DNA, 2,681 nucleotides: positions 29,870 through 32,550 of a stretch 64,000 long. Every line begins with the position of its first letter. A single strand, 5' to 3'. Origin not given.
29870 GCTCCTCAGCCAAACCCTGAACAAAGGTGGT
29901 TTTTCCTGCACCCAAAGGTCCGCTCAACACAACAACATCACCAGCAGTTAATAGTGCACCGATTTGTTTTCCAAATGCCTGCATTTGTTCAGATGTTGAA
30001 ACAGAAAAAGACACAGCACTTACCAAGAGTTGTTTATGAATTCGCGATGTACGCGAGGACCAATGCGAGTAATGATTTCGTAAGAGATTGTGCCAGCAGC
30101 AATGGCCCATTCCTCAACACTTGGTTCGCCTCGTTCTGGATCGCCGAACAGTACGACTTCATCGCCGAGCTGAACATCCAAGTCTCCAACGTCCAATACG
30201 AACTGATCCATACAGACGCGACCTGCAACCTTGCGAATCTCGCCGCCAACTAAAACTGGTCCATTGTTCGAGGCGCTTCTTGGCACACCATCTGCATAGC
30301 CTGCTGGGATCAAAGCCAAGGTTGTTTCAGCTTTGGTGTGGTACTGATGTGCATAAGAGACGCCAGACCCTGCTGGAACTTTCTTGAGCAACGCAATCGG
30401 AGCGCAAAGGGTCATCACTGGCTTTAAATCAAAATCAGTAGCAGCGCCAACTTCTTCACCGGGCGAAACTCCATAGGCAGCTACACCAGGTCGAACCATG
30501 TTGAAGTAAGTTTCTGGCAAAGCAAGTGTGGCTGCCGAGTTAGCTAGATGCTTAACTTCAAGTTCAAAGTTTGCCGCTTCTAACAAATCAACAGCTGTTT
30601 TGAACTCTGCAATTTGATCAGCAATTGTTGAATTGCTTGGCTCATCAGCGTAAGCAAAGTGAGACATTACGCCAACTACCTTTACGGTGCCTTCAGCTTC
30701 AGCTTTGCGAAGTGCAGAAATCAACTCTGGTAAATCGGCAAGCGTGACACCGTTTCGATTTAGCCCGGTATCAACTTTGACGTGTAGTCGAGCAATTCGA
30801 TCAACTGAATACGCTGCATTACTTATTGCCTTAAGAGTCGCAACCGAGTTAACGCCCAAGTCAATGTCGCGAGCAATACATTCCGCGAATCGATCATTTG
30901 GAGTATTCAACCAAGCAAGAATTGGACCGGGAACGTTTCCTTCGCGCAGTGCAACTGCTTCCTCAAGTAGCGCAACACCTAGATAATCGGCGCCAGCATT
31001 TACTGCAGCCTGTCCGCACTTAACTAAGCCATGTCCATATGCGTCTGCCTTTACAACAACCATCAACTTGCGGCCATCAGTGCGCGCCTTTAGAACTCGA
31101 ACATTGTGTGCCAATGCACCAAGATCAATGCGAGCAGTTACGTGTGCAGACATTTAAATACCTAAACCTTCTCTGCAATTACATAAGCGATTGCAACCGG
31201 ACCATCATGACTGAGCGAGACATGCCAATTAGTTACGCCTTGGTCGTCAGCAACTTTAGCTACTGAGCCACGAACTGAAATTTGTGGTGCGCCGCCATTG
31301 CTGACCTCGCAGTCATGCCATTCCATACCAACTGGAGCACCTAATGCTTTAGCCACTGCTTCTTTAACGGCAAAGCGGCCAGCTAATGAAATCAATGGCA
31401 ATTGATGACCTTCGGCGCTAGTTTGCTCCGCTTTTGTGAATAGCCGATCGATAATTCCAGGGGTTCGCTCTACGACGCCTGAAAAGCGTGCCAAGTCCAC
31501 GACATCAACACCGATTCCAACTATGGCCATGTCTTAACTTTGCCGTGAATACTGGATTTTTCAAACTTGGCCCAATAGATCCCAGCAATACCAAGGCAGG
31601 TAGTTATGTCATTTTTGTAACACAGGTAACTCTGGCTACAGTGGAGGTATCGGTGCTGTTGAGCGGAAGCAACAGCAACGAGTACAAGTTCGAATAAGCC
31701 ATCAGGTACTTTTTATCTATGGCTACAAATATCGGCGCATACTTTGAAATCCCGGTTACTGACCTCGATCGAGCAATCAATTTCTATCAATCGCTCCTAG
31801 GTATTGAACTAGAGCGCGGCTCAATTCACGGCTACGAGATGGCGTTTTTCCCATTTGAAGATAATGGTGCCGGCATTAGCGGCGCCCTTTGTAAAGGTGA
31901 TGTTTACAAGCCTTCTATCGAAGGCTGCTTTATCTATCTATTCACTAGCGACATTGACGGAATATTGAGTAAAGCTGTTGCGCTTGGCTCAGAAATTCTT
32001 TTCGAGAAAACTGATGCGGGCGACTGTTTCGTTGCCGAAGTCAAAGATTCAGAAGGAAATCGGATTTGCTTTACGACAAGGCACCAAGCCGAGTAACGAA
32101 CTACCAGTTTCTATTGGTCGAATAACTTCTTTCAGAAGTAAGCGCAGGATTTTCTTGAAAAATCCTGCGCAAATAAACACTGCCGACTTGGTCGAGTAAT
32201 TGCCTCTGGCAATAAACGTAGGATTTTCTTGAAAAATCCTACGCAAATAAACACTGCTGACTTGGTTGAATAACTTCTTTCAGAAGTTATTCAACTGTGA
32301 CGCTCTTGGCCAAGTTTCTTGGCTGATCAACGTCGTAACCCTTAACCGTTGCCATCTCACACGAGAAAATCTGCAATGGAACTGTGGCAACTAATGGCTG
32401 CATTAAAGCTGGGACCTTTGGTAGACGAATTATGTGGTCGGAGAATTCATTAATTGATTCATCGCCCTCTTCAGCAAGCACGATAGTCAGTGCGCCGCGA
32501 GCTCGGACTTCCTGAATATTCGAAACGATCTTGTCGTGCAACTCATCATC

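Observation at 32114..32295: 74-bp repeat with compensatory base changes: structure conserved while sequence changes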

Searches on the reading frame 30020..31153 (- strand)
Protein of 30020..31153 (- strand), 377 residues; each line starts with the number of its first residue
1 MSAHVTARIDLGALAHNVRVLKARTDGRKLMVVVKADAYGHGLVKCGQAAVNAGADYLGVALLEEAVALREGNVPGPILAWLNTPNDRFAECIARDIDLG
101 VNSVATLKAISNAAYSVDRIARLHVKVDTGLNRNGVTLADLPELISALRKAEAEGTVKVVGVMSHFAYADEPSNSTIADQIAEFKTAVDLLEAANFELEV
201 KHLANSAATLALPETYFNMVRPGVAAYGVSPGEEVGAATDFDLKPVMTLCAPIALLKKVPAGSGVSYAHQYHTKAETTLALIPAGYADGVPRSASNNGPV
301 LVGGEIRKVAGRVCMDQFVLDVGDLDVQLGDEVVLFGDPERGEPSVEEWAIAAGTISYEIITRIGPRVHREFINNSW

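Call 9: search_protein_families(library=ncbifam, proteins=[window:30020-31153:-])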
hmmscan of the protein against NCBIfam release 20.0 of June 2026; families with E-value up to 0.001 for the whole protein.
window:30020-31153:- (377 aa): 10 families
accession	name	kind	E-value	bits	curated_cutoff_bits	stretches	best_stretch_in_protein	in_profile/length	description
TIGR00492.1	alr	equivalog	1.5e-101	340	168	1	5-373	3-368/369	alanine racemase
NF008897.0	PRK11930.1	equivalog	1.1e-83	281.6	804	1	7-374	462-821/822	bifunctional UDP-N-acetylmuramoyl-tripeptide:D-alanyl-D-alanine ligase/alanine racemase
NF033131.1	vanT-G-Cterm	exception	1.3e-77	261.1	460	1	7-370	5-366/368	serine racemase VanT catalytic subunit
NF002970.2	PRK03646.1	exception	6.5e-61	206.3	600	1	1-369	1-352/356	catabolic alanine racemase DadX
NF009879.0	PRK13340.1-4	subfamily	1.7e-47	162.2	434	1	8-365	45-397/406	alanine racemase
NF033132.1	vanT-CELN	equivalog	2.3e-46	158.5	900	1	9-370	344-695/697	membrane-bound serine racemase VanT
NF000791.0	PRK00053.2-2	equivalog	1.3e-45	156.2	218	1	8-373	5-340/340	alanine racemase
NF000792.0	PRK00053.2-3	equivalog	2.4e-38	132.2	384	1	5-373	4-359/360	alanine racemase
NF033133.1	vanT-L-cat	exception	3e-36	125.4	750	1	12-369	15-362/366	serine racemase VanT-L catalytic subunit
NF040742.1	racem_Orr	exception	0.00038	19.6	480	1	8-164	5-156/351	ornithine racemase Orr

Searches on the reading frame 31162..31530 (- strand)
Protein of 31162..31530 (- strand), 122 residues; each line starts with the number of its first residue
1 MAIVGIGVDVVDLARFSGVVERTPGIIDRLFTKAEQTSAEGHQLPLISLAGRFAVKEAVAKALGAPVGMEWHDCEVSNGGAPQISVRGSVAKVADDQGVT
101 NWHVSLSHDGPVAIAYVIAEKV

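Call 9: search_protein_families(library=ncbifam, proteins=[window:31162-31530:-])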
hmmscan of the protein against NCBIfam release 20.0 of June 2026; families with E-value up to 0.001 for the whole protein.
window:31162-31530:- (122 aa): 12 families
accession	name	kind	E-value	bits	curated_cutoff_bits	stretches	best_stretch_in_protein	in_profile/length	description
NF000832.0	PRK00070.3-2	equivalog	5.7e-44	149.2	107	1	3-121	2-116/116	holo-ACP synthase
NF011250.0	PRK14656.1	equivalog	2.2e-24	85.9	175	1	3-121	2-125/126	holo-[acyl-carrier-protein] synthase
NF011251.0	PRK14657.1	equivalog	4.3e-22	78.5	165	1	3-121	2-123/123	holo-[acyl-carrier-protein] synthase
NF011254.0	PRK14660.1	equivalog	5e-22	78.2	195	1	3-120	2-124/125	holo-[acyl-carrier-protein] synthase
TIGR00556.1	pantethn_trn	domain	3.3e-21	75.7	45.35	1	3-120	2-126/128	phosphopantetheine--protein transferase domain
TIGR00516.1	acpS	equivalog_domain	3.9e-20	72.4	59.8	1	2-121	1-122/125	holo-ACP synthase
NF000831.0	PRK00070.3-1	equivalog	3.7e-17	62.5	124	1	1-121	1-129/130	holo-ACP synthase AcpS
NF011256.0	PRK14662.1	equivalog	6.6e-16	58.8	150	1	3-121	2-119/123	4'-phosphopantetheinyl transferase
NF011257.0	PRK14663.1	equivalog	1e-12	48.1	186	1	6-120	3-118/123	holo-[acyl-carrier-protein] synthase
NF011253.0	PRK14659.1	equivalog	5.4e-12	46.4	156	1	3-119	2-119/123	holo-[acyl-carrier-protein] synthase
NF011255.0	PRK14661.1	equivalog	1.4e-10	41.4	209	1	3-121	2-109/169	holo-[acyl-carrier-protein] synthase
NF000835.0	PRK00070.4-1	equivalog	1.2e-07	32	128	1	3-63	2-65/115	holo-ACP synthase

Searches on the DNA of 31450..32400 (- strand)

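Call 49: build_rna_model(alignment_id=A2, structure=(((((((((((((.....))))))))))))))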
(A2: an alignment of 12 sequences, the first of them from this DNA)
Model R1 built from alignment A2 (12 sequences, 31 columns); structure: as given.
model positions 31; base pairs 13; branch points 0; effective number of sequences 12; information 1.137 bits per position. Calibrated on 0.2 Mb of random sequence (short: E-values are rough).
structure used (alignment columns):
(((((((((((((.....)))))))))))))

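Call 50: search_with_rna_model(model_id=R1, source=window, filters=off, max_evalue=10, show_alignments=0)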
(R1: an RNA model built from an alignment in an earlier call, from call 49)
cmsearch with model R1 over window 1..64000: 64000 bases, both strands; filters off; matches with E-value up to 10: 9.
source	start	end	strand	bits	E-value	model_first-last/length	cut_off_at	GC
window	32265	32295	-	41.7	2.1e-08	1-31/31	no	0.29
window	32265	32295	+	34.3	2.1e-06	1-31/31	no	0.29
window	32191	32217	-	12.8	1.3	1-31/31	no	0.44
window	10503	10536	-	11.4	3.1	1-31/31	no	0.35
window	41328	41362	-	10.8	4.4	1-31/31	no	0.31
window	10503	10536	+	10.4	5.7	1-31/31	no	0.35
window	42919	42940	-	10.1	7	1-31/31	no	0.45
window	56650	56659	+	9.8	8.7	1-31/31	no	0.4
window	56650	56659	-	9.8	8.7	1-31/31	no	0.4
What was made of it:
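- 32265..32295 (-): Hairpin A at the stop codon: a 31-nt perfect palindrome, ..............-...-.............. (14 bp, -15.6 kcal/mol). This is the conserved core of the feature. Covariance-model score 41.7 bits, E = 2e-8 (call 50).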

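Call 51: search_with_rna_model(model_id=R1, sources=[L011, L012, L013, L016, L017, L215, L216, L217, L219, L221, L222, L223], filters=off, max_evalue=1)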
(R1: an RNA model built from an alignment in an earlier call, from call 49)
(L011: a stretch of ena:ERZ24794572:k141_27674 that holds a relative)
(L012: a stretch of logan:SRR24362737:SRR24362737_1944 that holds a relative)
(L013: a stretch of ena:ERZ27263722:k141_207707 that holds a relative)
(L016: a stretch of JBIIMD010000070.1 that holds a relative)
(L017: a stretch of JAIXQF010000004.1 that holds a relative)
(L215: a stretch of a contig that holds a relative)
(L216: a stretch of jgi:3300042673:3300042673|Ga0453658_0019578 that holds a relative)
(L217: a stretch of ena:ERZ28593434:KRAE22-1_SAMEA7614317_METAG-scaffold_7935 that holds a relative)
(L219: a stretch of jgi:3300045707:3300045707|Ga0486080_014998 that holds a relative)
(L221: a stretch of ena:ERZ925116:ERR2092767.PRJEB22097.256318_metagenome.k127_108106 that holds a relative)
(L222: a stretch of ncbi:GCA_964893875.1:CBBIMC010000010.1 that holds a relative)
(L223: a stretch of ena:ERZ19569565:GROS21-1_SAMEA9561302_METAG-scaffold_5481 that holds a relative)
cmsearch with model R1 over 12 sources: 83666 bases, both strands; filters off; matches with E-value up to 1: 23.
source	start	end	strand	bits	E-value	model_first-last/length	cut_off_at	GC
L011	4834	4864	+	47.1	9.5e-10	1-31/31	no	0.32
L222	3334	3364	+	43.2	1.1e-08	1-31/31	no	0.39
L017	7834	7864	+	43.2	1.1e-08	1-31/31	no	0.39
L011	4993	5023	+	42.8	1.4e-08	1-31/31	no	0.45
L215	253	283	+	42.3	1.9e-08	1-31/31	no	0.39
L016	4167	4197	+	40.9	4.4e-08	1-31/31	no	0.45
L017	7895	7925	+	40.2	6.9e-08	1-31/31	no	0.39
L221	3287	3317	+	39.9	8.4e-08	1-31/31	no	0.35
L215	253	283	-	39.6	1e-07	1-31/31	no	0.39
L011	4834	4864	-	39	1.4e-07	1-31/31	no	0.32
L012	4834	4864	+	39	1.5e-07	1-31/31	no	0.35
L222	3395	3425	+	37.9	2.9e-07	1-31/31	no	0.45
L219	2713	2743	+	35.9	1e-06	1-31/31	no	0.42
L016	4167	4197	-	33.6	4.1e-06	1-31/31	no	0.45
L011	4993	5023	-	32.8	7e-06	1-31/31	no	0.45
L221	3287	3317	-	31.6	1.5e-05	1-31/31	no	0.35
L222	3334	3364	-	29.8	4.4e-05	1-31/31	no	0.39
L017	7834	7864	-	26.6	0.00032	1-31/31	no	0.39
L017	7939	7969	+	24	0.0017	1-31/31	no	0.48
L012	4834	4864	-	20.8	0.012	1-31/31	no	0.35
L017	7895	7925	-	18.9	0.039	1-31/31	no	0.39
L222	3395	3425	-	17.6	0.087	1-31/31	no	0.45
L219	2713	2743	-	15.1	0.42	1-31/31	no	0.42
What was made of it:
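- On REP/BIME: Covariance model R1 with filters off finds no other member in the 64-kb window, and in 84 kb from relatives finds members only in the glmS-acpS gap (calls 50, 51).
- On MITE: There are no terminal inverted repeats (read from the sequence) and no other copies (calls 50, 51).
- No further family member is found in 64 kb of this genome or outside the glmS-acpS gap in 84 kb from relatives (calls 50, 51).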

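Call 72: search_rna_families(source=window, start=31450, end=32400, threshold=evalue, max_evalue=5)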
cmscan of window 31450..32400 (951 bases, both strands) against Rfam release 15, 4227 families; matches with E-value up to 5: 6.
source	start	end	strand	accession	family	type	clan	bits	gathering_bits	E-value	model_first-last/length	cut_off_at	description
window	32140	32219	+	RF02413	snoR145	Gene; snRNA; snoRNA; HACA-box;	-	19.9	57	1.3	1-147/147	no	Small nucleolar RNA snoR145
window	32210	32299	-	RF02351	psRNA14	Gene; sRNA;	-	19.2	60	2.3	1-84/84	no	Proteobacteria sRNA psRNA14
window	32197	32225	-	RF03008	malK-II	Cis-reg;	-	17.8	52.9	4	1-50/50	no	malK-II RNA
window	32134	32207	-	RF02351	psRNA14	Gene; sRNA;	-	17.8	60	5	1-84/84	no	Proteobacteria sRNA psRNA14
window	31989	32046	-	RF00184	PVX_3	Cis-reg;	-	15.7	42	1.6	1-54/54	no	Potato virus X cis-acting regulatory element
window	32204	32363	-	RF01969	RMST_8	Gene; lncRNA;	-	15.6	80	3.6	1-143/143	no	Rhabdomyosarcoma 2 associated transcript conserved region 8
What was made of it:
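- On Any Rfam family: For 31450-32400 the best E-value is 1.3 and all hits are far below gathering (call 72).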

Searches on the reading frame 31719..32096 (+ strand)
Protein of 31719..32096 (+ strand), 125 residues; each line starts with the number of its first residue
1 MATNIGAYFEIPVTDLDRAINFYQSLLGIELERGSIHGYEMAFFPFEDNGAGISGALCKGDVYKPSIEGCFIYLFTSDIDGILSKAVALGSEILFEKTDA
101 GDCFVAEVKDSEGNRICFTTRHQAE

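Call 9: search_protein_families(library=ncbifam, proteins=[window:31719-32096:+])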
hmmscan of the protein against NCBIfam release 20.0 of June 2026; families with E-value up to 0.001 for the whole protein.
window:31719-32096:+ (125 aa): 0 families

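Call 13: find_encoding_contigs(protein=window:31719-32096:+, flank=3000, max_places=10)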
Protein window:31719-32096:+ (125 aa): 10 contigs read that carry it; 6 places shown.
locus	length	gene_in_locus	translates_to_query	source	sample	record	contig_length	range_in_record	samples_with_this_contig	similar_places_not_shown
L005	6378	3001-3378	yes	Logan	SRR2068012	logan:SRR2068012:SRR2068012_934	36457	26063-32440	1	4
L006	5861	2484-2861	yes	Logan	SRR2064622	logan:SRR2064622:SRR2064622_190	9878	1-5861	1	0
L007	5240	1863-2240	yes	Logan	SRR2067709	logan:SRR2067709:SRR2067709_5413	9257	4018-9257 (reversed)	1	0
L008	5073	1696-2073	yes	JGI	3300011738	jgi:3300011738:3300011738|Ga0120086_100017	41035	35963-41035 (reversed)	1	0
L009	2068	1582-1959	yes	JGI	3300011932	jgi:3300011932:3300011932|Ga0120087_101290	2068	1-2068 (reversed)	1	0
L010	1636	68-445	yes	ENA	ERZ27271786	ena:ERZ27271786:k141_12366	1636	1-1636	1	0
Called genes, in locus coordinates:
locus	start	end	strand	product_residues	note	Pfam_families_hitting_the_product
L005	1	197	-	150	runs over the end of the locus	PF00583:Acetyltransf_1, PF13673:Acetyltransf_10, PF13420:Acetyltransf_4 (weak), PF13508:Acetyltransf_7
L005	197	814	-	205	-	PF00814:TsaD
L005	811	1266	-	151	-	PF02367:TsaE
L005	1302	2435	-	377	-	PF01168:Ala_racemase_N, PF00842:Ala_racemase_C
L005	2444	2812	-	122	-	PF01648:ACPS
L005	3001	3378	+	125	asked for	PF00903:Glyoxalase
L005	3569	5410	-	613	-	PF13522:GATase_6, PF13537:GATase_7, PF01380:SIS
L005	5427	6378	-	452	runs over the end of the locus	PF02878:PGM_PMM_I, PF02879:PGM_PMM_II, PF02880:PGM_PMM_III, PF00408:PGM_PMM_IV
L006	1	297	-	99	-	?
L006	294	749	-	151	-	PF02367:TsaE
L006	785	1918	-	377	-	PF01168:Ala_racemase_N, PF00842:Ala_racemase_C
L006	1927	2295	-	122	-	PF01648:ACPS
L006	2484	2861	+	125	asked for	PF00903:Glyoxalase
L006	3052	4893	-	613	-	PF13522:GATase_6, PF13537:GATase_7, PF01380:SIS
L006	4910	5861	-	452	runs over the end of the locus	PF02878:PGM_PMM_I, PF02879:PGM_PMM_II, PF02880:PGM_PMM_III, PF00408:PGM_PMM_IV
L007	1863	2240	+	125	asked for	PF00903:Glyoxalase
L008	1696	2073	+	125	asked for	PF00903:Glyoxalase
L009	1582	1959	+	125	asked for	PF00903:Glyoxalase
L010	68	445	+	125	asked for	PF00903:Glyoxalase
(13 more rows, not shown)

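Call 55: search_protein_families(library=pfam, max_evalue=0.00001, proteins=[window:31719-32096:+])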
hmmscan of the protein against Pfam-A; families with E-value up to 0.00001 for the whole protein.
window:31719-32096:+ (125 aa): 1 family
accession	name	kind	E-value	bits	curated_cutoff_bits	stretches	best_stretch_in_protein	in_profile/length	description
PF00903.31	Glyoxalase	-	4.2e-09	37.3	20.6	1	8-118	4-121/121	Glyoxalase/Bleomycin resistance protein/Dioxygenase superfamily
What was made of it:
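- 31719..32096 (+): Convergent 125-aa VOC/glyoxalase-fold gene. It is present in some relatives only and was recently exchanged between lineages. Pfam PF00903, E = 4e-9 (call 55).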
